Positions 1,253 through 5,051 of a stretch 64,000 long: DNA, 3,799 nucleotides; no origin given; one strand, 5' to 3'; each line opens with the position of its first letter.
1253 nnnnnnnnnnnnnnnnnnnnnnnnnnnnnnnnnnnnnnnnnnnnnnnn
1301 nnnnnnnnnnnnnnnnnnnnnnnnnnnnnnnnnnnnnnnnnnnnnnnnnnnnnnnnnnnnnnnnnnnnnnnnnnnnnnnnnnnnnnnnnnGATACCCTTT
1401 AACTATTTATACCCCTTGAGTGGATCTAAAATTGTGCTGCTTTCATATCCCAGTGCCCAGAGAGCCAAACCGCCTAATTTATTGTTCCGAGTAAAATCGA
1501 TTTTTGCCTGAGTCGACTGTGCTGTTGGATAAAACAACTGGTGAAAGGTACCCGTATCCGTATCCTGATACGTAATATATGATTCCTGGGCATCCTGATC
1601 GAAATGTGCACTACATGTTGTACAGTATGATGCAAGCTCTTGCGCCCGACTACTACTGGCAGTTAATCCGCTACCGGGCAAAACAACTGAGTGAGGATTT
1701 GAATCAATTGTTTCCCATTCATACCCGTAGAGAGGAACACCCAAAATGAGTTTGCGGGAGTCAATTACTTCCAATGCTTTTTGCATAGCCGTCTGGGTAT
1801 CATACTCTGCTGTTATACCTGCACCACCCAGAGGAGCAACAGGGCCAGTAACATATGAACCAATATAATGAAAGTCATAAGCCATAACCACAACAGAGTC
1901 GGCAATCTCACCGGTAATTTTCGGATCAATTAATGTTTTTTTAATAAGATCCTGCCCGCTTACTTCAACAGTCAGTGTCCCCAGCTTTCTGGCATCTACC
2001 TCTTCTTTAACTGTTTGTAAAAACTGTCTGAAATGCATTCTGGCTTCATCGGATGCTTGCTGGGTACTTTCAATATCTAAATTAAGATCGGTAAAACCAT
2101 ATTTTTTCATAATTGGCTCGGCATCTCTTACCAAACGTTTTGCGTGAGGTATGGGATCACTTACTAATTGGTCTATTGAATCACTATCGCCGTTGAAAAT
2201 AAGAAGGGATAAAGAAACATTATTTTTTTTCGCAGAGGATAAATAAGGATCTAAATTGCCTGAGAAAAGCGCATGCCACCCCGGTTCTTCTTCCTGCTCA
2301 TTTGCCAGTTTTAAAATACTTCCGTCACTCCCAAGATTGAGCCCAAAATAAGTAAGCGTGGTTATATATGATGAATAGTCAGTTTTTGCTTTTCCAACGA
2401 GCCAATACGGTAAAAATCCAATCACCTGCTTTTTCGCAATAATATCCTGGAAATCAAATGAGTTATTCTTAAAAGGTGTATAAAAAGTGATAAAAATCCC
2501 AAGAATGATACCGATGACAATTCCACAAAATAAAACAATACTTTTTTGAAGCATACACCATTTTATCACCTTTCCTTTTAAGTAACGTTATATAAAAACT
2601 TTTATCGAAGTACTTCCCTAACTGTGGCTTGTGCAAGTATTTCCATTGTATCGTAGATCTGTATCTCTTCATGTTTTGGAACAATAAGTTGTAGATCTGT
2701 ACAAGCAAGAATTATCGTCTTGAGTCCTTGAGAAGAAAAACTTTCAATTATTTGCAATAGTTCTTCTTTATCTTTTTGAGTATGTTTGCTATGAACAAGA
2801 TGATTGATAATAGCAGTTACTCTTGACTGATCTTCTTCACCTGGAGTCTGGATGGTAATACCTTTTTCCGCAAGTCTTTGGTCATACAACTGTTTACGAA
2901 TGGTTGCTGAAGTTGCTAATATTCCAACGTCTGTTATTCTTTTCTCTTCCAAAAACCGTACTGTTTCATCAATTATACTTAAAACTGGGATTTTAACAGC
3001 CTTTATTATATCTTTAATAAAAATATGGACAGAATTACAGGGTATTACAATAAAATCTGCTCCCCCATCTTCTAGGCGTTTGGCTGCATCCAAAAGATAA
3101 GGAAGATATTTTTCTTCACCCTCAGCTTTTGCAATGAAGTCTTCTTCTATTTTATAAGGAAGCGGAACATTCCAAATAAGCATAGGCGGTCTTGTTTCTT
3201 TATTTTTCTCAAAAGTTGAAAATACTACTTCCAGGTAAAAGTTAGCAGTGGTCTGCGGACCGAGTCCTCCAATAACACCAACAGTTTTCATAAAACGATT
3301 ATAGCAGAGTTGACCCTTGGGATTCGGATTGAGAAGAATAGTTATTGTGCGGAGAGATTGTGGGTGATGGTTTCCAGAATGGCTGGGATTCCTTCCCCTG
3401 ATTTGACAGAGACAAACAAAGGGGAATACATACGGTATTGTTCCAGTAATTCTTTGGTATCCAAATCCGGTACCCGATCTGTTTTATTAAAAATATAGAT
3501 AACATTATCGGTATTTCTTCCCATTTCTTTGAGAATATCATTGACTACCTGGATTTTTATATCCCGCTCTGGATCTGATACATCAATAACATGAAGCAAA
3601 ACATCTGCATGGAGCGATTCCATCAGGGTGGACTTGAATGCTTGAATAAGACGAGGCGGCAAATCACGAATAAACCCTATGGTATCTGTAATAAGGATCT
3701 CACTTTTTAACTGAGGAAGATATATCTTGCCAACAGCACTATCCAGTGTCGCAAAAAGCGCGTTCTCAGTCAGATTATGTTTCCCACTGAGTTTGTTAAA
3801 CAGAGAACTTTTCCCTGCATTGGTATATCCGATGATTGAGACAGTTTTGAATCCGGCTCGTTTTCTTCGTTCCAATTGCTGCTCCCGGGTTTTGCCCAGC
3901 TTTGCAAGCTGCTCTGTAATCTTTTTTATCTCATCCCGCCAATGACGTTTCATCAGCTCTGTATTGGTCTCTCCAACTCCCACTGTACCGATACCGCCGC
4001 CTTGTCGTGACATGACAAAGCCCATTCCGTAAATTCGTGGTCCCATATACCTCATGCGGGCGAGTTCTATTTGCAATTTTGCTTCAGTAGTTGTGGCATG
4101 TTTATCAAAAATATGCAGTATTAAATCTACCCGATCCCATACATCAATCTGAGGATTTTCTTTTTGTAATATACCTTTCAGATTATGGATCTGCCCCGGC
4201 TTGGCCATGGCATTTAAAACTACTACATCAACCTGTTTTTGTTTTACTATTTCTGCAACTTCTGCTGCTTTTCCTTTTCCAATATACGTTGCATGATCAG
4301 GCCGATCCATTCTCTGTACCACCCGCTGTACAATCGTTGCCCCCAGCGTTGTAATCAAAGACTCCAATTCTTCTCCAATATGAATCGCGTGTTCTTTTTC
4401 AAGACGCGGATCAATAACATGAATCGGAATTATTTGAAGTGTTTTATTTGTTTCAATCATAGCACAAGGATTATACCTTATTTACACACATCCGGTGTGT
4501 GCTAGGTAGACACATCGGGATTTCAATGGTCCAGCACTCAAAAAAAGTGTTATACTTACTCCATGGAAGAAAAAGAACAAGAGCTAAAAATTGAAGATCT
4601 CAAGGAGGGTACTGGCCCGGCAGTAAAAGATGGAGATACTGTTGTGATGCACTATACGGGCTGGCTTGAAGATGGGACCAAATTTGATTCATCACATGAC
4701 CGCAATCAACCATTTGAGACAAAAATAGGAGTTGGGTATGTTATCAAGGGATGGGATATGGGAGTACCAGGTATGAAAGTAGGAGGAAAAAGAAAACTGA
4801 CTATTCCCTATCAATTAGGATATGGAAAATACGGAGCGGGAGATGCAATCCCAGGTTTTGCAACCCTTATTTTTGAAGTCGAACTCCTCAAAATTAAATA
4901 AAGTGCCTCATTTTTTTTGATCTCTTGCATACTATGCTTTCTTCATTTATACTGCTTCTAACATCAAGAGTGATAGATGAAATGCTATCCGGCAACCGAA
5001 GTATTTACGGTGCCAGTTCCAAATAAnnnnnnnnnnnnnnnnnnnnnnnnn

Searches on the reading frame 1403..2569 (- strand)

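Call 60: search_protein_families(library=ncbifam, proteins=[window:1403-2569:-], max_evalue=0.00001)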
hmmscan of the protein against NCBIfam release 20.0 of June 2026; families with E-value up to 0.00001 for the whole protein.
window:1403-2569:- (388 aa): 1 family
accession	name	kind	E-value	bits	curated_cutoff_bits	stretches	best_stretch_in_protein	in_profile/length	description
NF052619.1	ChiD_Serratia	equivalog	4.6e-07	29.2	750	0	146-241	131-231/416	chitinase ChiD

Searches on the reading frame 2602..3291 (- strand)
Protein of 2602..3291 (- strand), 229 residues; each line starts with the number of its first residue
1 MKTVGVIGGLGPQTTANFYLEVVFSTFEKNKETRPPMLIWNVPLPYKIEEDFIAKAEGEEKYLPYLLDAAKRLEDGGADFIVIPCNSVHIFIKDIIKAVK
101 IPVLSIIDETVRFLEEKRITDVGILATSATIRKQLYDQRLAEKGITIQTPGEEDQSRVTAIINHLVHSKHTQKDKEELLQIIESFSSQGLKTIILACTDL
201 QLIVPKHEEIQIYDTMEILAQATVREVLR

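Call 60: search_protein_families(library=ncbifam, proteins=[window:2602-3291:-], max_evalue=0.00001)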
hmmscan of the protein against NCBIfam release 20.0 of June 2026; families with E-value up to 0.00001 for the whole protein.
window:2602-3291:- (229 aa): 7 families
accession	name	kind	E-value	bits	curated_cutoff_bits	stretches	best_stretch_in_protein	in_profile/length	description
NF052483.1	racemase_CuyB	equivalog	7.3e-51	173.3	190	1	4-225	1-223/225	cysteate racemase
TIGR00035.1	asp_race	subfamily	3.8e-50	170.7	93.1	1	1-228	2-228/236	amino acid racemase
NF007569.0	PRK10200.1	equivalog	3.1e-23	82.7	417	1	1-225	1-226/230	aspartate/glutamate racemase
NF002035.0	PRK00865.1-3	equivalog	1.6e-09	37.8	328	1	65-208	53-195/267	glutamate racemase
TIGR00067.1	glut_race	equivalog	3.4e-09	36.5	146.65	1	65-210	48-193/251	glutamate racemase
NF005679.0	PRK07475.1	subfamily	7e-08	32.1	231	1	42-214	41-225/246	hypothetical protein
NF007788.0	PRK10481.1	equivalog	9.9e-06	25.5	198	0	66-104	171-210/225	hypothetical protein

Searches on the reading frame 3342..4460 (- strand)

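Call 60: search_protein_families(library=ncbifam, proteins=[window:3342-4460:-], max_evalue=0.00001)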
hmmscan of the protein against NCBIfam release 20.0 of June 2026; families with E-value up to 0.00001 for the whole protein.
window:3342-4460:- (372 aa): 16 families
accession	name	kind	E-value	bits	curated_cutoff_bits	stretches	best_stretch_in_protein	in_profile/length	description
TIGR03156.1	GTP_HflX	equivalog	1.6e-109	366.1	216.75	1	27-368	17-350/351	GTPase HflX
NF008280.0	PRK11058.1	equivalog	2.5e-75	253.9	441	1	26-371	24-363/426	ribosome rescue GTPase HflX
TIGR03594.1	GTPase_EngA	equivalog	5.1e-16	58.7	306.7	1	206-370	2-161/432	ribosome biogenesis GTPase Der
NF000908.1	PRK00089.1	equivalog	3.6e-14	52.7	237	1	206-370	5-168/291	GTPase Era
TIGR00450.1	mnmE_trmE_thdF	equivalog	3.9e-12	46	252.6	1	173-365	181-359/446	tRNA uridine-5-carboxymethylaminomethyl(34) synthesis GTPase MnmE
NF003661.0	PRK05291.1-3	equivalog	2.4e-11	43.6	380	1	171-370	186-371/448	tRNA uridine-5-carboxymethylaminomethyl(34) synthesis GTPase MnmE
TIGR03918.1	GTP_HydF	equivalog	2.8e-11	42.9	325.55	1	203-370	6-168/392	[FeFe] hydrogenase H-cluster maturation GTPase HydF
NF008956.1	PRK12299.1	equivalog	6.8e-11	41.7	300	1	204-369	158-325/327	GTPase ObgE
TIGR02729.1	Obg_CgtA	equivalog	2.1e-10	40.1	280.25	1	203-368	156-327/329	Obg family GTPase CgtA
TIGR03596.1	GTPase_YlqF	equivalog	1.5e-08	34.4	208.2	0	170-230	83-144/276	ribosome biogenesis GTPase YlqF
NF002828.0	PRK03003.1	equivalog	4.2e-08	32.2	631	1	169-340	181-346/477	ribosome biogenesis GTPase Der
TIGR00436.1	era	equivalog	4.9e-08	32.7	116.25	1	206-343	2-133/270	GTPase Era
NF008955.0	PRK12297.1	equivalog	8.8e-08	31.5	406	1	205-370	160-329/429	GTPase ObgE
TIGR03597.1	GTPase_YqeH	equivalog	1.1e-06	28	297.4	0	204-265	155-217/361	ribosome biogenesis GTPase YqeH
TIGR00231.1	small_GTP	domain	2.1e-06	27.6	42.5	1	206-352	5-147/164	GTP-binding protein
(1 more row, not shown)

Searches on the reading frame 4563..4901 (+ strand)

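Call 60: search_protein_families(library=ncbifam, proteins=[window:4563-4901:+], max_evalue=0.00001)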
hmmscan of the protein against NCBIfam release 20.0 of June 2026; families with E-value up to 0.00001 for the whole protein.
window:4563-4901:+ (112 aa): 5 families
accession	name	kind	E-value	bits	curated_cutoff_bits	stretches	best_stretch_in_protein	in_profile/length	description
NF008602.0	PRK11570.1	subfamily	2.1e-26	93.1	198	1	4-111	100-205/206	FKBP-type peptidyl-prolyl cis-trans isomerase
NF008150.0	PRK10902.1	equivalog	6.5e-26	91.3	215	1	14-112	154-249/271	FKBP-type peptidyl-prolyl cis-trans isomerase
NF053689.1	BamJ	equivalog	8.4e-21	75.1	100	1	5-108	77-184/184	BamJ family beta-barrel-assembly machinery protein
TIGR00115.1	tig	equivalog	2.6e-08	33.1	180.2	1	17-88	146-213/410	trigger factor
NF053691.1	BamM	equivalog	3.3e-06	26.4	315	1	13-93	106-190/376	BamM family beta-barrel-assembly machinery protein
